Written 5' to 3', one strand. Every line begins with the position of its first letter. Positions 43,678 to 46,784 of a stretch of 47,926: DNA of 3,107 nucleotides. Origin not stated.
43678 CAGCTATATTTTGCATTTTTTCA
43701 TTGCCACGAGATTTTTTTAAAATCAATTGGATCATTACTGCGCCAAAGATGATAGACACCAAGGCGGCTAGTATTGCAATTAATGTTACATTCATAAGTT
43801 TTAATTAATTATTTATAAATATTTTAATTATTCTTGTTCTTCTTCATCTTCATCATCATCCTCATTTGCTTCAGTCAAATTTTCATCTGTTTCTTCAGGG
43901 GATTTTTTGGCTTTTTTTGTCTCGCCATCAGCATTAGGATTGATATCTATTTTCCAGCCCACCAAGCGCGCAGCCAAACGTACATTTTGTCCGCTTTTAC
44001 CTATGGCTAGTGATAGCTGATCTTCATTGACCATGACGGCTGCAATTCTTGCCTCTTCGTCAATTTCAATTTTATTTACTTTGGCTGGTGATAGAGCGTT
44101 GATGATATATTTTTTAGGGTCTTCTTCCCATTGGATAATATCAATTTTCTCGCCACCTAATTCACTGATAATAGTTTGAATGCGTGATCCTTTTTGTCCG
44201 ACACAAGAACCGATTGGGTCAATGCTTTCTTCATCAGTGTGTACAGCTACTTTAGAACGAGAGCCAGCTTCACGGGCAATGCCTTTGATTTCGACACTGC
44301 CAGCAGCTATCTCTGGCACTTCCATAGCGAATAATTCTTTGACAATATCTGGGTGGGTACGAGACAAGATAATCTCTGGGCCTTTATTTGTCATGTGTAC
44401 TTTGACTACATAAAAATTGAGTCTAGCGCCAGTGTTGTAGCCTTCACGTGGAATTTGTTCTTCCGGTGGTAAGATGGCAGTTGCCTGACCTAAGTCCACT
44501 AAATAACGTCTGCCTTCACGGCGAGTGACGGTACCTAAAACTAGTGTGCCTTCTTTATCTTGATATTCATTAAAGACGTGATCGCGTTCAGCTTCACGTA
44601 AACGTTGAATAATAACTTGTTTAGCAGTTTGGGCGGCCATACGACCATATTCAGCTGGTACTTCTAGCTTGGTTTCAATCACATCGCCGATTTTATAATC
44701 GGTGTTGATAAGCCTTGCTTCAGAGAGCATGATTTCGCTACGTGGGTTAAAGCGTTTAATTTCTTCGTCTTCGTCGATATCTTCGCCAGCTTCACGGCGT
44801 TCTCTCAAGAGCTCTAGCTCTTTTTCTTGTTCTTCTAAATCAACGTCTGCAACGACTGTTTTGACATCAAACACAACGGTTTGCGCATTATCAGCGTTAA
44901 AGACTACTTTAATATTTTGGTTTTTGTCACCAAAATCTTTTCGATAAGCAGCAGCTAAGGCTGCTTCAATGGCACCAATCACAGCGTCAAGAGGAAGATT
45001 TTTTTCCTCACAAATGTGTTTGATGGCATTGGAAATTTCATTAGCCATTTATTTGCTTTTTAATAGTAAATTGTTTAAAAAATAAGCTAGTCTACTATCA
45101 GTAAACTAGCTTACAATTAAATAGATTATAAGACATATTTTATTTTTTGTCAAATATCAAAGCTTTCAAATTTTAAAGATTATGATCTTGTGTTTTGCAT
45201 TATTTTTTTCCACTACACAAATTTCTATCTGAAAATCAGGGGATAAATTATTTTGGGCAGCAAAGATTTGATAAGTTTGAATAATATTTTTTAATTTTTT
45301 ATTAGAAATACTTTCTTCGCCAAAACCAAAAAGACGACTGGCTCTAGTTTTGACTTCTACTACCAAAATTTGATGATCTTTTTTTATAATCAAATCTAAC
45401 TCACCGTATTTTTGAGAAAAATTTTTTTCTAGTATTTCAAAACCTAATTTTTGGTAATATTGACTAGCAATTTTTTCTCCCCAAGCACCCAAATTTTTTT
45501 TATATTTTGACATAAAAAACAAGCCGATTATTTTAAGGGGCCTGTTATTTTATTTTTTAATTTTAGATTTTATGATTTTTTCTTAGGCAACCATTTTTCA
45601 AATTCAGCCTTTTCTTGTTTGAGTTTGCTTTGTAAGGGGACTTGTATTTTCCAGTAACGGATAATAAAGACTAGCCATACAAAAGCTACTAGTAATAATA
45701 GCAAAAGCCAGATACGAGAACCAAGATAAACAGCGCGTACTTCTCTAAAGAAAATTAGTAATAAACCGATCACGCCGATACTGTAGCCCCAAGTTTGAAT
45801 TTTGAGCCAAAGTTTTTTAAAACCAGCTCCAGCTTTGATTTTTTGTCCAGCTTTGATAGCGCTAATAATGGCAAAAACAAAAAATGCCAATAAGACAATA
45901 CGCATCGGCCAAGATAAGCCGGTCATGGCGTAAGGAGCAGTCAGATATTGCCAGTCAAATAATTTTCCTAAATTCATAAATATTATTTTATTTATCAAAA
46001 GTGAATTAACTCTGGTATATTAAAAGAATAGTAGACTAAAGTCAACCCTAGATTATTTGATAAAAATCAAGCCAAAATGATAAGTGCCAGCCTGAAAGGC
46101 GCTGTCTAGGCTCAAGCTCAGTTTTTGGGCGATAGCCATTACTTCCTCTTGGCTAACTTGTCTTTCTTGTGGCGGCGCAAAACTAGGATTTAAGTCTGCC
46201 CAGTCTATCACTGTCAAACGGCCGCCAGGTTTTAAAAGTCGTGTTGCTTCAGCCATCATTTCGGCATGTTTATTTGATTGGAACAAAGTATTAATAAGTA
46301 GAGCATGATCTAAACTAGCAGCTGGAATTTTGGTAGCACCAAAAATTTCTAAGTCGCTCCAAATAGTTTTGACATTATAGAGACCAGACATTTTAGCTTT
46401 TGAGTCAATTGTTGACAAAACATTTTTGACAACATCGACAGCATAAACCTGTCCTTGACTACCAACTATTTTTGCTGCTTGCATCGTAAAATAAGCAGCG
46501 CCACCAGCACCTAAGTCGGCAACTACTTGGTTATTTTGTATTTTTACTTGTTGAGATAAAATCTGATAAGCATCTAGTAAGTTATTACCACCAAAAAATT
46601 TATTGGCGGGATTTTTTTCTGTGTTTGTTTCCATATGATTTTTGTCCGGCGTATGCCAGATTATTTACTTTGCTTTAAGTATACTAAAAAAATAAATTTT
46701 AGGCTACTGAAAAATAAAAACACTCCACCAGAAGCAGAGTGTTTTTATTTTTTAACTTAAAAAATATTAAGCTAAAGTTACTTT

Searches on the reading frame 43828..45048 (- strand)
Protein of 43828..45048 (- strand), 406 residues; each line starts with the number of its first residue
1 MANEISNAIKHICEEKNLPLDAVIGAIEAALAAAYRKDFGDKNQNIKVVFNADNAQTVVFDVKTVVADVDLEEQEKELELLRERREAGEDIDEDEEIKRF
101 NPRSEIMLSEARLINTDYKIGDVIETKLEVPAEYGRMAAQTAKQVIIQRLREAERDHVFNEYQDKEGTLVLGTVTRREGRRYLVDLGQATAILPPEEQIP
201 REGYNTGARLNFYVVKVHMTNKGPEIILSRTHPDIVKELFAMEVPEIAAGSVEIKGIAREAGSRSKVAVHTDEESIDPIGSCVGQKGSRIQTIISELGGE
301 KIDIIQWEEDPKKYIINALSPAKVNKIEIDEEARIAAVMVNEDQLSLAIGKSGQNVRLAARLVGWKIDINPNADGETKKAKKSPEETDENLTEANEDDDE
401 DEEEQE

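Call 10: search_protein_families(library=pfam, proteins=[window:43828-45048:-], max_evalue=0.001)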
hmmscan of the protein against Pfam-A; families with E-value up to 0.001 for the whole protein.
window:43828-45048:- (406 aa): 6 families
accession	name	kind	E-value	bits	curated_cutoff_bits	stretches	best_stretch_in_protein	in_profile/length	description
PF08529.16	NusA_N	-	5.2e-31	107.8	23.8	1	4-156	1-119/119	NusA N-terminal domain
PF13184.12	KH_5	-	3.7e-29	101.1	27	1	261-329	1-69/69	NusA-like KH domain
PF23095.1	KH_NusA_C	-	1.1e-06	29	34.2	1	336-380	1-45/59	Transcription termination/antitermination protein NusA, KH domain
PF07650.23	KH_2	-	5.7e-05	23.3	22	0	317-363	8-54/78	KH domain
PF00013.35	KH_1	-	0.00017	21.7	21.5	0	279-323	11-56/66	KH domain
PF00575.29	S1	-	0.00089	20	22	0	164-224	2-69/74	S1 RNA binding domain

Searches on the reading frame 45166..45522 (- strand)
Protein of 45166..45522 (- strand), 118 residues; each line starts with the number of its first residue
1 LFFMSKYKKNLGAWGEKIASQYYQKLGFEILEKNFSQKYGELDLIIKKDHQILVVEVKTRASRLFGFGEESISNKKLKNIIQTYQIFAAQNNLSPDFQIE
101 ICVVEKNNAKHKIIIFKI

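Call 10: search_protein_families(library=pfam, proteins=[window:45166-45522:-], max_evalue=0.001)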
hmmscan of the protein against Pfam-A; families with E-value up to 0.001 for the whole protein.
window:45166-45522:- (118 aa): 3 families
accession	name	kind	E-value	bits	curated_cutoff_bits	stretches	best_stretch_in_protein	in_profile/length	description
PF02021.23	UPF0102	-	3.1e-19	69.6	23.6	1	15-89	1-71/80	Uncharacterised protein family UPF0102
PF08378.17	NERD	-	1.6e-06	29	22.1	1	12-75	2-71/111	Nuclease-related domain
PF18743.7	AHJR-like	-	0.00016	21.7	26.1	1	17-84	15-79/123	REase_AHJR-like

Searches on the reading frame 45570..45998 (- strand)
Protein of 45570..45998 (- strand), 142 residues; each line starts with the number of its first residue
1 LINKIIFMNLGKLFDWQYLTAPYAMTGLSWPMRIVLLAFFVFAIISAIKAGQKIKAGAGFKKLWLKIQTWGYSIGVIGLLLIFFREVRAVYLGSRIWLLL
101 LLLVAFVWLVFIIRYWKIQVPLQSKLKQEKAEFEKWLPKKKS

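Call 10: search_protein_families(library=pfam, proteins=[window:45570-45998:-], max_evalue=0.001)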
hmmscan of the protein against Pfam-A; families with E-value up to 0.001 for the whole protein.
window:45570-45998:- (142 aa): 1 family
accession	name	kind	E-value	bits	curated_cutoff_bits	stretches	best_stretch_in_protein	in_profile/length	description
PF07672.19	MFS_Mycoplasma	-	0.00097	19.1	24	1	63-134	34-106/297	Mycoplasma MFS transporter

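Call 84: search_protein_families(library=pfam, proteins=[window:45570-45998:-], max_evalue=1)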
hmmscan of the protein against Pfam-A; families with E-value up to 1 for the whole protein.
window:45570-45998:- (142 aa): 2 families
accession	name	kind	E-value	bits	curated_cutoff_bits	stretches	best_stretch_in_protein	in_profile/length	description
PF07672.19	MFS_Mycoplasma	-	0.00097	19.1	24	1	63-134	34-106/297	Mycoplasma MFS transporter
PF13567.11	DUF4131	-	0.45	10.6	31.6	1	64-120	2-55/165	Domain of unknown function (DUF4131)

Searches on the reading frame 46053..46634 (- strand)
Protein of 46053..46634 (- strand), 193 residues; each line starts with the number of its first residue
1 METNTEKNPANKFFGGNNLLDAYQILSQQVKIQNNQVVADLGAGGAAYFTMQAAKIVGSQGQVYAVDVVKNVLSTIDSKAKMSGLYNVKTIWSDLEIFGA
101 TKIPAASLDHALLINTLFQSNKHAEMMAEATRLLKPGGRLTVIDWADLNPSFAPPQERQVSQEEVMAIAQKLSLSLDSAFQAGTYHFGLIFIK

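Call 20: find_encoding_contigs(protein=window:46053-46634:-, flank=10000, max_places=6)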
Protein window:46053-46634:- (193 aa): 8 contigs read that carry it; 4 places shown.
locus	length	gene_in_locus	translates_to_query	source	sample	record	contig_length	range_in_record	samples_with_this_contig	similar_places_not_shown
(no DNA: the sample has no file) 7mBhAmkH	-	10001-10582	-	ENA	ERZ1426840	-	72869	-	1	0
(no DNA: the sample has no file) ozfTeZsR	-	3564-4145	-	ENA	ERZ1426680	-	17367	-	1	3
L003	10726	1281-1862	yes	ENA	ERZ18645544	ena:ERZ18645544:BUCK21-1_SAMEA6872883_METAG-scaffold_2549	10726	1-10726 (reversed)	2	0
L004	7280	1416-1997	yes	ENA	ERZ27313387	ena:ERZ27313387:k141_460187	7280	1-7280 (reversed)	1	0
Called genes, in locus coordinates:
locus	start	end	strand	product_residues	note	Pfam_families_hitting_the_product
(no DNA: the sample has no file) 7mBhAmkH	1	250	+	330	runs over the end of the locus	-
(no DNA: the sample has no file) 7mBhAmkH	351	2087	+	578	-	PF00437:T2SSE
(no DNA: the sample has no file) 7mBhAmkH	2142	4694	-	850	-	PF00133:tRNA-synt_1, PF09334:tRNA-synt_1g, PF13603:tRNA-synt_1_2 (weak), PF09334:tRNA-synt_1g, PF08264:Anticodon_1, PF10458:Val_tRNA-synt_C (weak)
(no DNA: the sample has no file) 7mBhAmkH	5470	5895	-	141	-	PF02367:TsaE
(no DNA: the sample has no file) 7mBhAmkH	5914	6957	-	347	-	PF00814:TsaD, PF22521:HypF_C_2 (weak)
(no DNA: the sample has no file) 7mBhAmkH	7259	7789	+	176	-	-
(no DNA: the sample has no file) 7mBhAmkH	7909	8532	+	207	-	PF00881:Nitroreductase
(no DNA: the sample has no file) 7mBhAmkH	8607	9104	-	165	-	PF06185:YecM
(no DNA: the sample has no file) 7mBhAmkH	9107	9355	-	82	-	-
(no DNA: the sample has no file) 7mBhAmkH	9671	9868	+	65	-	PF00313:CSD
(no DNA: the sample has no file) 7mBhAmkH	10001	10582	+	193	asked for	PF01209:Ubie_methyltran, PF13847:Methyltransf_31, PF08241:Methyltransf_11, PF13649:Methyltransf_25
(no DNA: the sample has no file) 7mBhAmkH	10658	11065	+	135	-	-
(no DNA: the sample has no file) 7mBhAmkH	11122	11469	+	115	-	PF08378:NERD (weak), PF02021:UPF0102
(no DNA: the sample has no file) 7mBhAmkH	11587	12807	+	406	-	PF08529:NusA_N, PF13184:KH_NusA_1st, PF26594:KH_NusA_2nd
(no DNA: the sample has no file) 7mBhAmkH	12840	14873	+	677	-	PF03030:H_PPase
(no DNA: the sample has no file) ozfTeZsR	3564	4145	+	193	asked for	PF01209:Ubie_methyltran, PF13847:Methyltransf_31, PF08241:Methyltransf_11, PF13649:Methyltransf_25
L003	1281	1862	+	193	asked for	PF01209:Ubie_methyltran, PF13847:Methyltransf_31, PF08241:Methyltransf_11, PF13649:Methyltransf_25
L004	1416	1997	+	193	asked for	PF01209:Ubie_methyltran, PF13847:Methyltransf_31, PF08241:Methyltransf_11, PF13649:Methyltransf_25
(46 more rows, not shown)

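Call 84: search_protein_families(library=pfam, proteins=[window:46053-46634:-], max_evalue=1)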
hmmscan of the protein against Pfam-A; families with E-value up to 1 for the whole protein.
window:46053-46634:- (193 aa): 13 families
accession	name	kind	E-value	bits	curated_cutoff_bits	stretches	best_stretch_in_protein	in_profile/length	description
PF13847.12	Methyltransf_31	-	1.2e-11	44.9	27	1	33-152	2-119/145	Methyltransferase domain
PF08241.18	Methyltransf_11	-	8.3e-10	39.6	21.2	1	40-141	2-94/95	Methyltransferase domain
PF13649.12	Methyltransf_25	-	1.4e-09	38.9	27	1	38-138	1-97/97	Methyltransferase domain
PF01209.24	Ubie_methyltran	-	8.4e-09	35.6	20.1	1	33-147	46-156/233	ubiE/COQ5 methyltransferase family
PF05175.20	MTS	-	1.3e-05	25.4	23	1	14-149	11-145/170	Methyltransferase small domain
PF08242.18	Methyltransf_12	-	0.00012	23.2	30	1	40-140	2-98/98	Methyltransferase domain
PF20922.3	Anamorsin_N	-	0.0024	18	27.1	1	120-145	64-90/163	Anamorsin, N-terminal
PF01135.25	PCMT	-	0.0051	17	20.3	1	28-94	67-132/210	Protein-L-isoaspartate(D-aspartate) O-methyltransferase (PCMT)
PF05148.21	Methyltransf_8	-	0.0055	17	27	1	31-143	69-157/219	Hypothetical methyltransferase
PF01728.25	FtsJ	-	0.01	16.2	24.1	1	28-73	14-58/181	FtsJ-like methyltransferase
PF13679.12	Methyltransf_32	-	0.047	14.1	27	1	28-101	19-93/143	Methyltransferase domain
PF01189.24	Methyltr_RsmB-F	-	0.074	13.1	27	1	30-99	4-72/199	16S rRNA methyltransferase RsmB/F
PF18213.6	SUB1_ProdP9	-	0.14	12.4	25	1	70-95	23-48/80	SUB1 protease Prodomain ProdP9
